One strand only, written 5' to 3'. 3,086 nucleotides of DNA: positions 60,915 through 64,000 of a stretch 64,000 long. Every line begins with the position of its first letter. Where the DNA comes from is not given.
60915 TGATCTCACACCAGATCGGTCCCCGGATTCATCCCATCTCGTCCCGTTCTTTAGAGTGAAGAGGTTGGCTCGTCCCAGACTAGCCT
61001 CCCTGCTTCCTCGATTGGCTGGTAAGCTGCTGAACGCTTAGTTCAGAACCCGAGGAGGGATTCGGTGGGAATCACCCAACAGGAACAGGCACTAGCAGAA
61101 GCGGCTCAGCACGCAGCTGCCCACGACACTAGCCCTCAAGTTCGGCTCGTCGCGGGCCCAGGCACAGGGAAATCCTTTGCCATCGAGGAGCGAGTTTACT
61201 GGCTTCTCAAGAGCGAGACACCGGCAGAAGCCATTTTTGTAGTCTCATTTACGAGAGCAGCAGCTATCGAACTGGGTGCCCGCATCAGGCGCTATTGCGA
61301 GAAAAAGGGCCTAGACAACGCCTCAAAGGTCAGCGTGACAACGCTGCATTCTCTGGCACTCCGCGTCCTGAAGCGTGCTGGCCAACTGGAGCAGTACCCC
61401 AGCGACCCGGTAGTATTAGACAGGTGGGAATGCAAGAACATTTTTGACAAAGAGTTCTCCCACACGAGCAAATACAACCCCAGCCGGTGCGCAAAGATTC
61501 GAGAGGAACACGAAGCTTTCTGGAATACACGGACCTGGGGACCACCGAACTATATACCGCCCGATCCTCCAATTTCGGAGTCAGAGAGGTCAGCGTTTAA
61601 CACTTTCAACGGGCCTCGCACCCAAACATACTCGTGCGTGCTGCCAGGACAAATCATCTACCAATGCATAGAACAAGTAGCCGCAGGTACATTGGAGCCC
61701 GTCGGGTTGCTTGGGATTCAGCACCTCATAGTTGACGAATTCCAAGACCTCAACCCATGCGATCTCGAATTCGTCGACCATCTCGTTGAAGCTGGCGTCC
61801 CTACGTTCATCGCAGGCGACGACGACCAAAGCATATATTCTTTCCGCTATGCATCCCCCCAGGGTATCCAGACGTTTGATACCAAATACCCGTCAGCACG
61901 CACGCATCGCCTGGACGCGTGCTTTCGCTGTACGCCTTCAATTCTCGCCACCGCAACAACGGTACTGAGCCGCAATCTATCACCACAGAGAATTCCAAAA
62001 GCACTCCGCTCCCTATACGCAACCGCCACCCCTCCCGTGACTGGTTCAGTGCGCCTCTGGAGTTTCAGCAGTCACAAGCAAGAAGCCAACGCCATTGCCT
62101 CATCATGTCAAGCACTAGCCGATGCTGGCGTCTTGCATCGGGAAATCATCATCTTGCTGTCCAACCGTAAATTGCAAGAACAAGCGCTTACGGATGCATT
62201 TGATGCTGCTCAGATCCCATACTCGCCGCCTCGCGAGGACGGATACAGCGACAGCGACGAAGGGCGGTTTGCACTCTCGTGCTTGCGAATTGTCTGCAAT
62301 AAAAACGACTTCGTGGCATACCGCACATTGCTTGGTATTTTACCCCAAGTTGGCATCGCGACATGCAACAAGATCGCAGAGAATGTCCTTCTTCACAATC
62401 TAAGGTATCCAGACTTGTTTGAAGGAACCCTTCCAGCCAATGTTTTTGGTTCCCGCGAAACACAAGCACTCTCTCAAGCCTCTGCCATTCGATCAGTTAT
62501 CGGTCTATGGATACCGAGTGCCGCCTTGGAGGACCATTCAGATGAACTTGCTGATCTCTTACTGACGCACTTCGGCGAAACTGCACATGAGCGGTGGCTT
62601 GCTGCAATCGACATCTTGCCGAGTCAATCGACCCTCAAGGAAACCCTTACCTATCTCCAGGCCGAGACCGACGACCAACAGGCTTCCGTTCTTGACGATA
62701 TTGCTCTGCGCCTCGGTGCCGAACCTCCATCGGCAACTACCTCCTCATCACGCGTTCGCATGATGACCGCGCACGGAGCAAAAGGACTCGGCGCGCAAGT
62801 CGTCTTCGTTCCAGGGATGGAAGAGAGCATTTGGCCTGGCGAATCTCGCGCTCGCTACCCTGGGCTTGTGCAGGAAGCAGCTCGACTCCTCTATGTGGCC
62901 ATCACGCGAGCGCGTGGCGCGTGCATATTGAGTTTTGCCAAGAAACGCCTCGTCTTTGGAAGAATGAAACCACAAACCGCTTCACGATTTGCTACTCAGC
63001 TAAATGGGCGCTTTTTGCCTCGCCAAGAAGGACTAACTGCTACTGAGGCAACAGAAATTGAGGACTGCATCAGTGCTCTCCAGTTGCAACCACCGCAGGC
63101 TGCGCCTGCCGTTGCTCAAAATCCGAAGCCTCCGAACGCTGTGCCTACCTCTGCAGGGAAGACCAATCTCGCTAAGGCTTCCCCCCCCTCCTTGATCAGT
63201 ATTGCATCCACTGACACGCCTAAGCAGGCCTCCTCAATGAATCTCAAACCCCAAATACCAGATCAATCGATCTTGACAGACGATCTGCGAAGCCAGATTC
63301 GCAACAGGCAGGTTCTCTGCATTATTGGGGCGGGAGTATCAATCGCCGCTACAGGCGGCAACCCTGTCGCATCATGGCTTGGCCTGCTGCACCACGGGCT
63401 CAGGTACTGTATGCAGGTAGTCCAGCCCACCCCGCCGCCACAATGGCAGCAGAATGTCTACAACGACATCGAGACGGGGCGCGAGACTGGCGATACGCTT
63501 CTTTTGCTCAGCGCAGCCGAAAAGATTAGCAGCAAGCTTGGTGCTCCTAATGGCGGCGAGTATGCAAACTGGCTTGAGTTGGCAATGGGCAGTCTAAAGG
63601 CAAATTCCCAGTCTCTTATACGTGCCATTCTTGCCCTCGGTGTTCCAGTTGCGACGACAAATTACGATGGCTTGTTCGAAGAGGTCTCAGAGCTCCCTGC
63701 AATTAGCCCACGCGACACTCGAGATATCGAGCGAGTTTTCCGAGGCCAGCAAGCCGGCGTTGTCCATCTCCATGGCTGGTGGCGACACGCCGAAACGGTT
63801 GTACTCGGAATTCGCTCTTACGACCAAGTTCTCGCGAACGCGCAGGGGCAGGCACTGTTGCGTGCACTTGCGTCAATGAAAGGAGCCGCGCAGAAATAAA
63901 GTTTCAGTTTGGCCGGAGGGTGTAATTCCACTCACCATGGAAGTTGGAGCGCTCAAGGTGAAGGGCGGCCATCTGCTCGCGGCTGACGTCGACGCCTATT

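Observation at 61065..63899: UvrD-like helicase with C-terminal SIR2-like domain: candidate anti-phage defence gene in a low-GC island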

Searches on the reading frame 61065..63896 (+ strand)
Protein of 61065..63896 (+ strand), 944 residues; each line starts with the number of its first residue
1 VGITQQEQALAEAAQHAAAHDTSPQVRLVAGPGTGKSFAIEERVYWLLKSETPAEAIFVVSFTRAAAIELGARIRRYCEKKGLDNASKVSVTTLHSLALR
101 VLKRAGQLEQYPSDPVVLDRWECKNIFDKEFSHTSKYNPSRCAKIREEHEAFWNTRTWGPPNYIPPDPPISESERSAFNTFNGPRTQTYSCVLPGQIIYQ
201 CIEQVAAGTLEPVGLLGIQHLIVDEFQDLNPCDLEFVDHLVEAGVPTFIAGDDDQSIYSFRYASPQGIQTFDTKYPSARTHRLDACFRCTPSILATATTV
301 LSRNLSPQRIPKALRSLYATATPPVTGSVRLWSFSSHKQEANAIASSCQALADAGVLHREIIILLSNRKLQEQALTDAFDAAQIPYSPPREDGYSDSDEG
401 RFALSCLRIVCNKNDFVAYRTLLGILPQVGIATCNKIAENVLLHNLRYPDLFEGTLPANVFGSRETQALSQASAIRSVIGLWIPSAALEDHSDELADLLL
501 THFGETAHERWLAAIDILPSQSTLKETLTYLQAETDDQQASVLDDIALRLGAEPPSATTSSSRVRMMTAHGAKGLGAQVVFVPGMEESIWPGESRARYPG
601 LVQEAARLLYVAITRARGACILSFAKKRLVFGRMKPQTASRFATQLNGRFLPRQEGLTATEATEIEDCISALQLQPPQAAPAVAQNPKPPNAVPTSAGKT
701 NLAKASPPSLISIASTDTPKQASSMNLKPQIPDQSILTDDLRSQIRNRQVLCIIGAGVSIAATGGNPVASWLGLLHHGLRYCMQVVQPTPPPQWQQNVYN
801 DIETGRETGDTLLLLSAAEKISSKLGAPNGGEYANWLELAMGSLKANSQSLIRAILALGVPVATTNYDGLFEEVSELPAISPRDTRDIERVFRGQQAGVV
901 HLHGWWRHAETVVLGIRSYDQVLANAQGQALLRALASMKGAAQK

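Call 3: search_protein_families(library=pfam, proteins=[window:61065-63896:+], max_evalue=0.01)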
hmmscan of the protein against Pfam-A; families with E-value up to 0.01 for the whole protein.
window:61065-63896:+ (944 aa): 6 families
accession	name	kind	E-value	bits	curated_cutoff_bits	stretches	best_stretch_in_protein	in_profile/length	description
PF00580.27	UvrD-helicase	-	1.3e-38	133.7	23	2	13-141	3-131/271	UvrD/REP helicase N-terminal domain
PF13361.12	UvrD_C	-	8.5e-26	91.6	25.6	2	532-626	257-349/350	UvrD-like helicase C-terminal domain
PF13245.12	AAA_19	-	2.1e-14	54.3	25.1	1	22-261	10-134/134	AAA domain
PF13289.12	SIR2_2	-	1.5e-06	28.8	24.5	1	862-936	3-81/141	SIR2-like domain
PF13538.12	UvrD_C_2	-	9.4e-06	25.8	27.4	1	565-622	3-51/52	UvrD-like helicase C-terminal domain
PF13401.12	AAA_22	-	0.0032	18.2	27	0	214-248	84-119/130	AAA domain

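Call 4: search_protein_families(library=padloc, proteins=[window:61065-63896:+], max_evalue=0.01)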
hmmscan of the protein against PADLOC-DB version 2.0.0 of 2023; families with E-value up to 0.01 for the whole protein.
window:61065-63896:+ (944 aa): 36 families (the best 25 are shown)
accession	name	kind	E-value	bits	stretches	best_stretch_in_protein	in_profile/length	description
PDLC00132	GajB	-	6.7e-46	155.1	2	219-646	216-623/625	UrvD helicase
PDLC00117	GajB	-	1.9e-44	150.2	2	220-649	221-599/604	UrvD helicase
PDLC00114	GajB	-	2.3e-41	140.1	2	220-644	218-627/635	UrvD helicase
PDLC03802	RTasHel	-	4.9e-38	129.4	3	221-386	196-339/675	DRT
PDLC00121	GajB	-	4.3e-33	112.7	3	221-387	206-361/565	UrvD helicase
PDLC00103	GajB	-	1.6e-32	111.2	3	219-422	213-412/612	UrvD helicase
PDLC00112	GajB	-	6.4e-32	108.9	2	219-378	213-363/581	UrvD helicase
PDLC00123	GajB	-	2.3e-28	97.1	3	219-305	178-263/540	UrvD helicase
PDLC00136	GajB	-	1.9e-25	87.8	2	220-345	209-327/570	UrvD helicase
PDLC00130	GajB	-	2.4e-22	76.9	3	219-304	207-293/589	UrvD helicase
PDLC00149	GajB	-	2.9e-21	73.5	2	219-367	208-350/577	UrvD helicase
PDLC00107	GajB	-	3.4e-21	73.5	2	220-386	218-373/587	UrvD helicase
PDLC00144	GajB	-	4e-20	69.9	3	12-104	16-107/559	UrvD helicase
PDLC00129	GajB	-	3e-19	67.1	1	220-304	229-312/594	UrvD helicase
PDLC00134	GajB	-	2.8e-18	64.2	2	219-379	214-370/431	UrvD helicase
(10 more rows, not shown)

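Call 7: search_protein_families(library=ncbifam, proteins=[window:61065-63896:+], max_evalue=0.1)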
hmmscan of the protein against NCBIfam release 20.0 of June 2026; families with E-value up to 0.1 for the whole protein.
window:61065-63896:+ (944 aa): 16 families
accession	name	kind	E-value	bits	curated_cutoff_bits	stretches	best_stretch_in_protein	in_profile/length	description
TIGR01073.1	pcrA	equivalog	1.4e-59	202.2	911.2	2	219-664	211-648/725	DNA helicase PcrA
NF008743.0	PRK11773.1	equivalog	2.2e-57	194.9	965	2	219-649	215-639/720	DNA helicase II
TIGR01075.1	uvrD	equivalog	5.3e-55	187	1144.45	2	219-647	210-632/715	DNA helicase II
TIGR01074.1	rep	equivalog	8.6e-52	176.3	951.45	1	15-648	7-635/668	DNA helicase Rep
NF008172.0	PRK10919.1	equivalog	1.4e-32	112.8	1168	2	218-646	208-633/673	DNA helicase Rep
NF008276.0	PRK11054.1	equivalog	2.7e-26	92.2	543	2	219-320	432-533/684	DNA helicase IV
TIGR02784.1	addA_alphas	equivalog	2.8e-21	75.7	860.75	3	217-341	390-534/1138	double-strand break repair helicase AddA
TIGR02785.1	addA_Gpos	equivalog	7.3e-21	73.8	707.65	3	14-104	5-107/1234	helicase-exonuclease AddAB subunit AddA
TIGR00609.1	recB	equivalog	8.7e-18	63.8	696.05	3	30-77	16-65/1175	exodeoxyribonuclease V subunit beta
NF010485.0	PRK13909.1-2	equivalog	1.4e-10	40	650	2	218-366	332-479/909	RecB-like helicase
NF010487.0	PRK13909.1-4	equivalog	1.5e-10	40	759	1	218-367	328-484/924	RecB-like helicase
NF008128.0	PRK10876.1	equivalog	2.7e-05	22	1697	0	604-674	797-862/1181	exodeoxyribonuclease V subunit beta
NF041464.1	HelD_BACSU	equivalog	0.00053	18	419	1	218-301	547-630/779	RNA polymerase recycling motor HelD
NF010484.0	PRK13909.1-1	equivalog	0.0019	16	1074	0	27-79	9-61/945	RecB-like helicase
TIGR01447.1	recD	equivalog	0.015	13.9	310.15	1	16-97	155-243/597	exodeoxyribonuclease V subunit alpha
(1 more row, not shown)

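Call 8: find_encoding_contigs(protein=window:61065-63896:+, flank=10000, max_places=6)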
Protein window:61065-63896:+ (944 aa): no gene with exactly this product is on record in the collection.

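Call 9: find_homologous_proteins(query=window:61065-63896:+, max_evalue=0.00001)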
Query window:61065-63896:+ (944 aa): 2940 proteins with E <= 0.00001 among 8000 candidates; the best 120 are listed.
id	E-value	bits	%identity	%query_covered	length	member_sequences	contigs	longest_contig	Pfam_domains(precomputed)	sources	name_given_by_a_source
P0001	0.0e+0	2143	100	100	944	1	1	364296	PF13538.13,PF13289.13,PF13361.13,PF13245.13,PF00580.28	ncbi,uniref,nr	ncbi:UvrD-helicase domain-containing protein [Hyalangium versicolor]|uniref:UvrD-helicase domain-con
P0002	0.0e+0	1548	73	99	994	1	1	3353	PF13538.13,PF13289.13,PF13361.13,PF13245.13,PF00580.28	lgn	-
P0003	0.0e+0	1430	68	99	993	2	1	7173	PF13538.13,PF13289.13,PF13361.13,PF13245.13,PF00580.28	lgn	-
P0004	3.7e-290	983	61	78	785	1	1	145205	PF13538.13,PF13289.13,PF13361.13,PF00580.28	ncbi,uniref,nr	ncbi:3'-5' exonuclease [Corallococcus sp. AS-1-12]|uniref:3'-5' exonuclease n=1 Tax=Corallococcus sp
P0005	1.3e-244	833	56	69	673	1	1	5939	PF13538.13,PF13361.13,PF13245.13,PF00580.28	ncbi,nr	ncbi:MAG: ATP-dependent helicase [Candidatus Tectomicrobia bacterium]|nr:ATP-dependent helicase [Can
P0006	6.3e-240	817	55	70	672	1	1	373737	PF13538.13,PF13361.13,PF13245.13,PF00580.28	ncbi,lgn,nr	ncbi:MAG TPA: ATP-dependent helicase [Thermodesulfobacteriota bacterium]|nr:ATP-dependent helicase [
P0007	1.8e-239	816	56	69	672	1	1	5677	PF13361.13,PF13245.13,PF00580.28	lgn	-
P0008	1.1e-236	806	54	70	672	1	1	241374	PF13538.13,PF13361.13,PF13245.13,PF00580.28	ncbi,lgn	-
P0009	1.3e-235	803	55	70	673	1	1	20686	PF13538.13,PF13361.13,PF13245.13,PF00580.28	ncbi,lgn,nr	ncbi:MAG: ATP-dependent helicase [Deltaproteobacteria bacterium]|nr:ATP-dependent helicase [Deltapro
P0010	2.9e-235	802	55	70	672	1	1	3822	PF13538.13,PF13361.13,PF13245.13,PF00580.28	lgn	-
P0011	1.9e-234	799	55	71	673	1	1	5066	PF13538.13,PF13361.13,PF13245.13,PF00580.28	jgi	jgi:superfamily I DNA/RNA helicase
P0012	1.1e-232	793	54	69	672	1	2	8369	PF13361.13,PF13245.13,PF00580.28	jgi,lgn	-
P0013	1.3e-232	793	53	70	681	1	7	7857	PF13361.13,PF13245.13,PF00580.28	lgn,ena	-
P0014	2.2e-232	792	55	71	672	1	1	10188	PF13361.13,PF13245.13,PF00580.28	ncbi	-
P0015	1.9e-231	789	52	70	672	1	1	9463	PF13538.13,PF13361.13,PF13245.13,PF00580.28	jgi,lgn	jgi:DNA helicase-2/ATP-dependent DNA helicase PcrA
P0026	6.2e-226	771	52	74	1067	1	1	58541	PF13538.13,PF13361.13,PF00149.34,PF13245.13,PF00580.28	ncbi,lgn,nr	ncbi:MAG: hypothetical protein EPO40_23845 [Myxococcaceae bacterium]|nr:MAG: hypothetical protein EP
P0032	2.7e-224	765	55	59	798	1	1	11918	PF13538.13,PF13361.13,PF19961.6,PF13245.13,PF00580.28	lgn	-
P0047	2.1e-220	753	52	70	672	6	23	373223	PF13538.13,PF13361.13,PF13245.13,PF00580.28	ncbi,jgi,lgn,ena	jgi:superfamily I DNA/RNA helicase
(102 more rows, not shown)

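Call 11: find_encoding_contigs(protein=P0001, flank=10000, max_places=3)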
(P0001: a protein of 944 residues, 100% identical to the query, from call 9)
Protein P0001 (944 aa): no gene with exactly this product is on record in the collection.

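Call 14: find_encoding_contigs(protein=P0004, flank=10000, max_places=3)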
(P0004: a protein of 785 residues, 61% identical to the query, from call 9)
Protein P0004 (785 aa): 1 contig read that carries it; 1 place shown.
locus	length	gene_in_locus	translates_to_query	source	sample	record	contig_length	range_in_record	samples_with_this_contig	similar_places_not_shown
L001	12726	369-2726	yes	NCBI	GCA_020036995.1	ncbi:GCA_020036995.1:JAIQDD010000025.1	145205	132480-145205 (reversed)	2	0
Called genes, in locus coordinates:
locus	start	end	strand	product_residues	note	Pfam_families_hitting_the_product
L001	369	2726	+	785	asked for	PF00580:UvrD-helicase, PF13361:UvrD_C, PF13538:UvrD_C_2 (weak), PF13289:SIR2_2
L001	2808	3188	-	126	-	-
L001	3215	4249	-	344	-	PF00069:Pkinase, PF07714:PK_Tyr_Ser-Thr, PF03109:ABC1, PF17667:Pkinase_fungal (faint)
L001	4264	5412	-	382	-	PF19583:ODP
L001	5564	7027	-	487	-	-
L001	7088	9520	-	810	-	PF07719:TPR_2 (faint), PF12895:ANAPC3 (faint), PF13174:TPR_6 (faint), PF13432:TPR_16 (faint), PF14559:TPR_19 (faint), PF25062:ARM_TT21_N (faint), PF01464:SLT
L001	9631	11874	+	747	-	PF01590:GAF (faint), PF13185:GAF_2 (weak), PF00512:HisKA, PF02518:HATPase_c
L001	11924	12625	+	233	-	PF13453:Zn_ribbon_TFIIB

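Call 15: find_encoding_contigs(protein=P0003, flank=10000, max_places=3)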
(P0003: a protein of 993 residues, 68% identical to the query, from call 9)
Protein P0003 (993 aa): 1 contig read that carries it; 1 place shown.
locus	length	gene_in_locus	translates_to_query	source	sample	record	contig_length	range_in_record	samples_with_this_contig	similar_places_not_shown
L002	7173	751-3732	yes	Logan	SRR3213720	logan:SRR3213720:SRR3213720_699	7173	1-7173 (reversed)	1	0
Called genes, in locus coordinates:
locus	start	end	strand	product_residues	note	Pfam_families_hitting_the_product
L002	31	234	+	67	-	-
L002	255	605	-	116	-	-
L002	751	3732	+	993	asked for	PF00580:UvrD-helicase, PF13245:AAA_19, PF00580:UvrD-helicase, PF13361:UvrD_C, PF13538:UvrD_C_2 (faint), PF13289:SIR2_2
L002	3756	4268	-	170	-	-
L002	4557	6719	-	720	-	PF04471:Mrr_cat, PF13156:Mrr_cat_2 (weak)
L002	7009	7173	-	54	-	?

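Call 23: find_encoding_contigs(protein=P0006, flank=8000, max_places=2)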
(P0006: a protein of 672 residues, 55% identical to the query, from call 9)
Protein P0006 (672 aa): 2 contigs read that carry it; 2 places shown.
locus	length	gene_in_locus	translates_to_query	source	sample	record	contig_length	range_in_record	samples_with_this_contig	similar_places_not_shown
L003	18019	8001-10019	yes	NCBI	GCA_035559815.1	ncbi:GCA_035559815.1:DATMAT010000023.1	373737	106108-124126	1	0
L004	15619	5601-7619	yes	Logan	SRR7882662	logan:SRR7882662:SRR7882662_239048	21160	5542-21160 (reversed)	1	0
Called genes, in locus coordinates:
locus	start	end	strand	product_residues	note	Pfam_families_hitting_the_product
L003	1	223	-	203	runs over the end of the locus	PF05209:MinC_N, PF03775:MinC_C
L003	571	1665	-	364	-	PF24624:Int_N (weak), PF02899:Phage_int_SAM_1 (weak), PF13102:Phage_int_SAM_5 (faint), PF00589:Phage_integrase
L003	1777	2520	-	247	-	PF13560:HTH_31, PF01381:HTH_3, PF12844:HTH_19, PF00717:Peptidase_S24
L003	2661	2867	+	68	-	PF12728:HTH_17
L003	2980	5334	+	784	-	PF02195:ParB_N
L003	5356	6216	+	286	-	PF01695:IstB_IS21 (weak)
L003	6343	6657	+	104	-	-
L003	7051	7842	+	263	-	-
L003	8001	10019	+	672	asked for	PF00580:UvrD-helicase, PF13245:AAA_19, PF00580:UvrD-helicase, PF13361:UvrD_C, PF13538:UvrD_C_2 (faint)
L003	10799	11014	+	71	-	-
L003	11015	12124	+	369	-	-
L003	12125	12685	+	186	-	-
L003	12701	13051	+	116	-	-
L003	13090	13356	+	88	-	-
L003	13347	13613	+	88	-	PF07178:TraL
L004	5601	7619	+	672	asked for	PF00580:UvrD-helicase, PF13245:AAA_19, PF00580:UvrD-helicase, PF13361:UvrD_C, PF13538:UvrD_C_2 (faint)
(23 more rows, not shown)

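Call 24: find_encoding_contigs(protein=P0047, flank=8000, max_places=4)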
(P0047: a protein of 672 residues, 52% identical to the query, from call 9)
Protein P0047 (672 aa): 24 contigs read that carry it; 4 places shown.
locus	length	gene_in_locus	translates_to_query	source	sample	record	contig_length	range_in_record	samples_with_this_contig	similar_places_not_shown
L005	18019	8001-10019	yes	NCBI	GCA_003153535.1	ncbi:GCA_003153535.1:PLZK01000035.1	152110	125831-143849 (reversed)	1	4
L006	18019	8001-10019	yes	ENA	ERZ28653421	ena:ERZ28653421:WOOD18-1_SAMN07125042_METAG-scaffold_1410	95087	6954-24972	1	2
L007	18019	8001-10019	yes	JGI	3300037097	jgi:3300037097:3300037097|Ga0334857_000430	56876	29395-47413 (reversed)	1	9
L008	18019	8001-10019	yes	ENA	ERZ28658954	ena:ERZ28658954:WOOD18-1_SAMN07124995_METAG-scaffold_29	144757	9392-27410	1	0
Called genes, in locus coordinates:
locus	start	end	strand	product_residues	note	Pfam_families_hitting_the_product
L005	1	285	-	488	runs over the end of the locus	PF01425:Amidase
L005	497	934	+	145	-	-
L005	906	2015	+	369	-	-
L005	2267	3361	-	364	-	PF13623:SurA_N_2, PF13624:SurA_N_3, PF13098:Thioredoxin_2, PF13462:Thioredoxin_4, PF01323:DSBA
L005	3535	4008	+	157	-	-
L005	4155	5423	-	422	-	PF22022:Phage_int_M, PF00589:Phage_integrase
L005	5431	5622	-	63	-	PF13560:HTH_31, PF01381:HTH_3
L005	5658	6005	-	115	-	PF12728:HTH_17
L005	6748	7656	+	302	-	PF00158:Sigma54_activat, PF07728:AAA_5, PF14532:Sigma54_activ_2, PF25601:AAA_lid_14, PF02954:HTH_8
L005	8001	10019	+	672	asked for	PF00580:UvrD-helicase, PF13245:AAA_19, PF00580:UvrD-helicase, PF13361:UvrD_C, PF13538:UvrD_C_2 (faint)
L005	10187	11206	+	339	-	PF13289:SIR2_2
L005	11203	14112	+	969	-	-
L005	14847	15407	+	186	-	PF13338:AbiEi_4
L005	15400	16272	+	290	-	PF08843:AbiEii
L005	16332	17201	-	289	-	PF08401:ArdcN, PF18818:MPTase-PolyVal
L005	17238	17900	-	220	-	PF01555:N6_N4_Mtase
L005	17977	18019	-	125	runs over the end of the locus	PF00436:SSB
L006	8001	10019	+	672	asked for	PF00580:UvrD-helicase, PF13245:AAA_19, PF00580:UvrD-helicase, PF13361:UvrD_C, PF13538:UvrD_C_2 (faint)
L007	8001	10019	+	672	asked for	PF00580:UvrD-helicase, PF13245:AAA_19, PF00580:UvrD-helicase, PF13361:UvrD_C, PF13538:UvrD_C_2 (faint)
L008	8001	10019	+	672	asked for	PF00580:UvrD-helicase, PF13245:AAA_19, PF00580:UvrD-helicase, PF13361:UvrD_C, PF13538:UvrD_C_2 (faint)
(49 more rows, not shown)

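Call 25: find_encoding_contigs(protein=P0026, flank=8000, max_places=2)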
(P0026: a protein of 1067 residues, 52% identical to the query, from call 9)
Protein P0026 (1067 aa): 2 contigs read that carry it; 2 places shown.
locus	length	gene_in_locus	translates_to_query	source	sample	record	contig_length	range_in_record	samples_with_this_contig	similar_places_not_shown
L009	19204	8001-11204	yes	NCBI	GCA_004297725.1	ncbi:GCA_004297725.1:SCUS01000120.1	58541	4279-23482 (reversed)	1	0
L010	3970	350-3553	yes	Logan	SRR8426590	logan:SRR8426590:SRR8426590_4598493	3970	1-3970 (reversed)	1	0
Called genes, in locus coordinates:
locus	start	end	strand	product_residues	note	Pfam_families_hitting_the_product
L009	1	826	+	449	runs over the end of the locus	-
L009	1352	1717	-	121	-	PF09346:SMI1_KNR4 (weak)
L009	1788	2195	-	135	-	PF00903:Glyoxalase (faint), PF22677:Ble-like_N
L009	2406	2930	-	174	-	PF03462:PCRF, PF00472:RF-1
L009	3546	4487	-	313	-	-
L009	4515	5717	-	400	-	-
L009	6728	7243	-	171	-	PF00959:Phage_lysozyme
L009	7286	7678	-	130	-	-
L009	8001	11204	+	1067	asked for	PF00580:UvrD-helicase, PF13245:AAA_19, PF00580:UvrD-helicase, PF13361:UvrD_C, PF13538:UvrD_C_2 (faint), PF00149:Metallophos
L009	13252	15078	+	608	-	-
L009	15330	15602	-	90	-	-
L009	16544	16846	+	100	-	-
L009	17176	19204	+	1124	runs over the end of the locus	PF25390:WD40_RLD, PF00415:RCC1, PF13540:RCC1_2, PF00415:RCC1, PF13540:RCC1_2, PF00415:RCC1, PF25390:WD40_RLD, PF13540:RCC1_2, +6 more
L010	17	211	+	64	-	-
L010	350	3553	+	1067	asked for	PF00580:UvrD-helicase, PF13245:AAA_19, PF00580:UvrD-helicase, PF13361:UvrD_C, PF13538:UvrD_C_2 (faint), PF00149:Metallophos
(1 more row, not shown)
